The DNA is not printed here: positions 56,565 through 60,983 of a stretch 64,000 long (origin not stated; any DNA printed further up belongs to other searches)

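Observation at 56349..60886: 392-bp near-identical block spanning CTD, stop codon, spacer and the next gene's signal peptide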

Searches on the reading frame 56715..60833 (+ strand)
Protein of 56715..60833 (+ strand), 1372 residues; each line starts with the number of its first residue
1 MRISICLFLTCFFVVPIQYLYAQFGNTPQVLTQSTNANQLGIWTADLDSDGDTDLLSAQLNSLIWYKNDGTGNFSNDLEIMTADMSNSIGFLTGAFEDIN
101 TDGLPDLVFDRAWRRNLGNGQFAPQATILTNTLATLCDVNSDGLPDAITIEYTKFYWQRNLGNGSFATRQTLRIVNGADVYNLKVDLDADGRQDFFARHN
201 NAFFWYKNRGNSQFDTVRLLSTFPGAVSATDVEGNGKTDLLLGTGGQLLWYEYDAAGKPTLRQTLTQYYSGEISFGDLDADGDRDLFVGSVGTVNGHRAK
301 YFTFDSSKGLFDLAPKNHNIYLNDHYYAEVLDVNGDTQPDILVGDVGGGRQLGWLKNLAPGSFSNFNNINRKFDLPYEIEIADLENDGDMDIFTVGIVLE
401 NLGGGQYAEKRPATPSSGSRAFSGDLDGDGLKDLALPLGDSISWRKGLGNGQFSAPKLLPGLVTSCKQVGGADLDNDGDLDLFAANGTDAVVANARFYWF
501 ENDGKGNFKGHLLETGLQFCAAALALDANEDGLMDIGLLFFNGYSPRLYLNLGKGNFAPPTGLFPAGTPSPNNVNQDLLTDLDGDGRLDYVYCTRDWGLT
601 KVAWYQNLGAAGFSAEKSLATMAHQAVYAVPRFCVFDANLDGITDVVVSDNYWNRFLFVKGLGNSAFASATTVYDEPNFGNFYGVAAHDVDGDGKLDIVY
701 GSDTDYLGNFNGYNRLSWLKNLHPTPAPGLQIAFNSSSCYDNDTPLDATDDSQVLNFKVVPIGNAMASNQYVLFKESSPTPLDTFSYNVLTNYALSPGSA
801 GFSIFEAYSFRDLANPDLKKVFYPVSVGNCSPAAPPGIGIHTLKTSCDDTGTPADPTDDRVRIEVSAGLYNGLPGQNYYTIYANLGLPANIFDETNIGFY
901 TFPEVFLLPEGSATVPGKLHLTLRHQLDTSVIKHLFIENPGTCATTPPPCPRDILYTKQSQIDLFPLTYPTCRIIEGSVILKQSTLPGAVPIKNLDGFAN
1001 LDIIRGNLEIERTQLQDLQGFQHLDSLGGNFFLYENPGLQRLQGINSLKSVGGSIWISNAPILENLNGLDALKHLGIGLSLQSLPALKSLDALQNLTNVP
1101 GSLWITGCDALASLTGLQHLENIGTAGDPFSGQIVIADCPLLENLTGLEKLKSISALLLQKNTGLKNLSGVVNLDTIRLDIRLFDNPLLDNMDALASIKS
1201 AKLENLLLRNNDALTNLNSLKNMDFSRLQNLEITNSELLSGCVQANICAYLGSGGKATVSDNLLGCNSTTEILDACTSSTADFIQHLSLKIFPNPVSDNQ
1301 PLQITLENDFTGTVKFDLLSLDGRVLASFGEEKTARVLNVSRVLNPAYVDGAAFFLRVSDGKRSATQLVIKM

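Call 4: search_protein_families(library=pfam, proteins=[window:56715-60833:+], max_evalue=0.01)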
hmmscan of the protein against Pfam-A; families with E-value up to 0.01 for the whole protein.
window:56715-60833:+ (1372 aa): 5 families
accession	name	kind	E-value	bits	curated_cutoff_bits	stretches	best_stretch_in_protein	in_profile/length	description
PF13517.12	FG-GAP_3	-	2.4e-58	195.1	26.9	9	473-536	1-59/61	FG-GAP-like repeat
PF01839.29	FG-GAP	-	2.1e-11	43.9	22.1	0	684-708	4-27/37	FG-GAP repeat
PF01030.30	Recep_L_domain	-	8.7e-11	42.4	21.8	1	972-1046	2-82/112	Receptor L domain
PF23952.1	LRR_EndoS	-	4e-07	30.7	27.9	1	1130-1226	24-114/116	Endo-beta-N-acetylglucosaminidase EndoS LRR domain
PF12256.14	TcdB_toxin_midN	-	0.0013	18.5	24.8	0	665-706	5-52/181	Insecticide toxin TcdB middle/N-terminal region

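Call 6: search_protein_families(library=ncbifam, proteins=[window:56715-60833:+], max_evalue=0.01)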
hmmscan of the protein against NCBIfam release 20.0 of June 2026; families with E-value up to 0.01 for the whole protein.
window:56715-60833:+ (1372 aa): 1 family
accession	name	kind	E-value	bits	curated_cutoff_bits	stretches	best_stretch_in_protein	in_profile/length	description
TIGR04183.1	Por_Secre_tail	domain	0.0035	17.3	23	0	1291-1371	1-71/72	T9SS type A sorting domain-containing protein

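Call 9: find_encoding_contigs(protein=window:56715-60833:+, flank=10000, max_places=10)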
Protein window:56715-60833:+ (1372 aa): no gene with exactly this product is on record in the collection.

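Call 13: find_related_loci(query=window:56715-60833:+, collection=genome_contigs, flank=10000)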
Query window:56715-60833:+ (1372 aa) in genome_contigs; peptide patterns used: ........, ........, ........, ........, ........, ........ (x = any residue, [..] = any of these).
170 stretches matched a pattern; 44 encode a relative of the query (tblastn E <= 1e-3); 43 distinct loci.
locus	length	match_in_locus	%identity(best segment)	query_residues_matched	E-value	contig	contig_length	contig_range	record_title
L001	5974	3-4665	75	1-1372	0e+0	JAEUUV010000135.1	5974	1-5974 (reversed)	MAG: Saprospiraceae bacterium isolate new MAG-364 k141_2024764, whole genome shotgun sequence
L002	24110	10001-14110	72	1-1372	0e+0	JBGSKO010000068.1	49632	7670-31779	MAG: Saprospiraceae bacterium isolate JTS-AC182 k141_1522221, whole genome shotgun sequence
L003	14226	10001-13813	74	5-1278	0e+0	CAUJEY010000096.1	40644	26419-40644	MAG: Bacteroidota bacterium isolate KLAP56 genome assembly, contig: KLAP56_191380, whole genome shotgun sequence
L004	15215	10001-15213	75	9-1372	0e+0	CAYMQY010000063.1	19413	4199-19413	MAG TPA_asm: uncultured Saprospiraceae bacterium isolate SRP189682_co1_465 genome assembly, contig: NODE_5267_length_194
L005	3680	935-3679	75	1-915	0e+0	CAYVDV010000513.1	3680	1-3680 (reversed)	MAG TPA_asm: uncultured Saprospiraceae bacterium isolate binchicken_co118_291 genome assembly, contig: NODE_39339_length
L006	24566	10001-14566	59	8-1372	0e+0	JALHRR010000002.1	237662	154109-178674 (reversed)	MAG: Saprospiraceae bacterium isolate maxbin.211 c_000000000312, whole genome shotgun sequence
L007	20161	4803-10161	55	18-1372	0e+0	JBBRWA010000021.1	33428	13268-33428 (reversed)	MAG: Chitinophagales bacterium isolate La3_metabat2.294 La3_metabat2.294_K_1075513_L_33428_cov_26.3921, whole genome sho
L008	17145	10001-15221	47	18-1372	0e+0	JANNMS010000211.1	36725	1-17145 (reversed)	MAG: Saprospirales bacterium isolate SOY_35_metabat.246 SOY_35_k141_2398547, whole genome shotgun sequence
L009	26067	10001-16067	64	7-1367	0e+0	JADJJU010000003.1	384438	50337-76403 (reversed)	MAG: Saprospiraceae bacterium isolate Ejby_18-Q3-R6-50_MAXAC.240 tig00001500-10-3852420, whole genome shotgun sequence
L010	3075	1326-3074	80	1-586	0e+0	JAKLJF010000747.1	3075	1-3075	MAG: Thermoanaerobaculia bacterium isolate MAG.385 MAG.385-NODE_747_length_3075_cov_2.410941, whole genome shotgun seque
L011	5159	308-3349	50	17-1372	0e+0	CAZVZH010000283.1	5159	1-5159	MAG TPA_asm: uncultured Saprospiraceae bacterium isolate SRP287453_co1_91 genome assembly, contig: NODE_31933_length_515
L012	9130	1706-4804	41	21-1372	0e+0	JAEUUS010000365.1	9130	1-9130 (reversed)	MAG: Saprospiraceae bacterium isolate new MAG-361 k141_2500200, whole genome shotgun sequence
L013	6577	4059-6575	44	22-950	0e+0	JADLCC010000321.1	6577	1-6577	MAG: Saprospiraceae bacterium isolate SJ208 c_000000684373, whole genome shotgun sequence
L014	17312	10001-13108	42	1-1371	0e+0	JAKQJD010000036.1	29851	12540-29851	MAG: Bacteroidota bacterium isolate USDV_maxbin.037 k141_493454, whole genome shotgun sequence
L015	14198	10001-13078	46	4-1371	0e+0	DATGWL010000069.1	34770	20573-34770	MAG TPA_asm: Saprospiraceae bacterium isolate SMAG_U10581 k141_69703, whole genome shotgun sequence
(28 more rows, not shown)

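Call 41: search_protein_families(library=pfam, proteins=[L002:14331-15176:+, L002:15328-16689:+, L007:3099-5102:+, L008:13857-15224:+], max_evalue=0.001)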
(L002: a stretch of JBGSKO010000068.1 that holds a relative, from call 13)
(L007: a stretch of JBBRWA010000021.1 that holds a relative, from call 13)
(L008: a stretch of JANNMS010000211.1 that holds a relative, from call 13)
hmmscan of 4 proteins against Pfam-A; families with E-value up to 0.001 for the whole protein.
L002:14331-15176:+ (281 aa): 1 family
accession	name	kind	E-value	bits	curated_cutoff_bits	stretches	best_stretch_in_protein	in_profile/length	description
PF17761.7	DUF1016_N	-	2.3e-25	89.7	32.8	1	13-180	4-137/137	DUF1016 N-terminal domain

L002:15328-16689:+ (453 aa): 2 families
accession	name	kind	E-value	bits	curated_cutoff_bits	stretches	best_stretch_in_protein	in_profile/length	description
PF03544.19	TonB_C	-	7.4e-16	58.8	24.6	1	375-452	2-79/79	Gram-negative bacterial TonB protein C-terminal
PF14903.11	WG_beta_rep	-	1.7e-08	34.8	25.6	0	267-289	7-28/35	WG containing repeat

L007:3099-5102:+ (667 aa): 1 family
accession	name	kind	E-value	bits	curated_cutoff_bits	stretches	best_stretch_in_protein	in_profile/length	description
PF13360.13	PQQ_2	-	1.8e-05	25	27.6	0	246-320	4-65/233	Outer membrane protein assembly factor BamB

L008:13857-15224:+ (455 aa): 2 families
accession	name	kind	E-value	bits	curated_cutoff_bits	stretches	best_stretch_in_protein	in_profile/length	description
PF01030.30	Recep_L_domain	-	6.6e-16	58.9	21.8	1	68-129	1-66/112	Receptor L domain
PF23952.1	LRR_EndoS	-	2e-10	41.3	27.9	1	193-254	26-92/116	Endo-beta-N-acetylglucosaminidase EndoS LRR domain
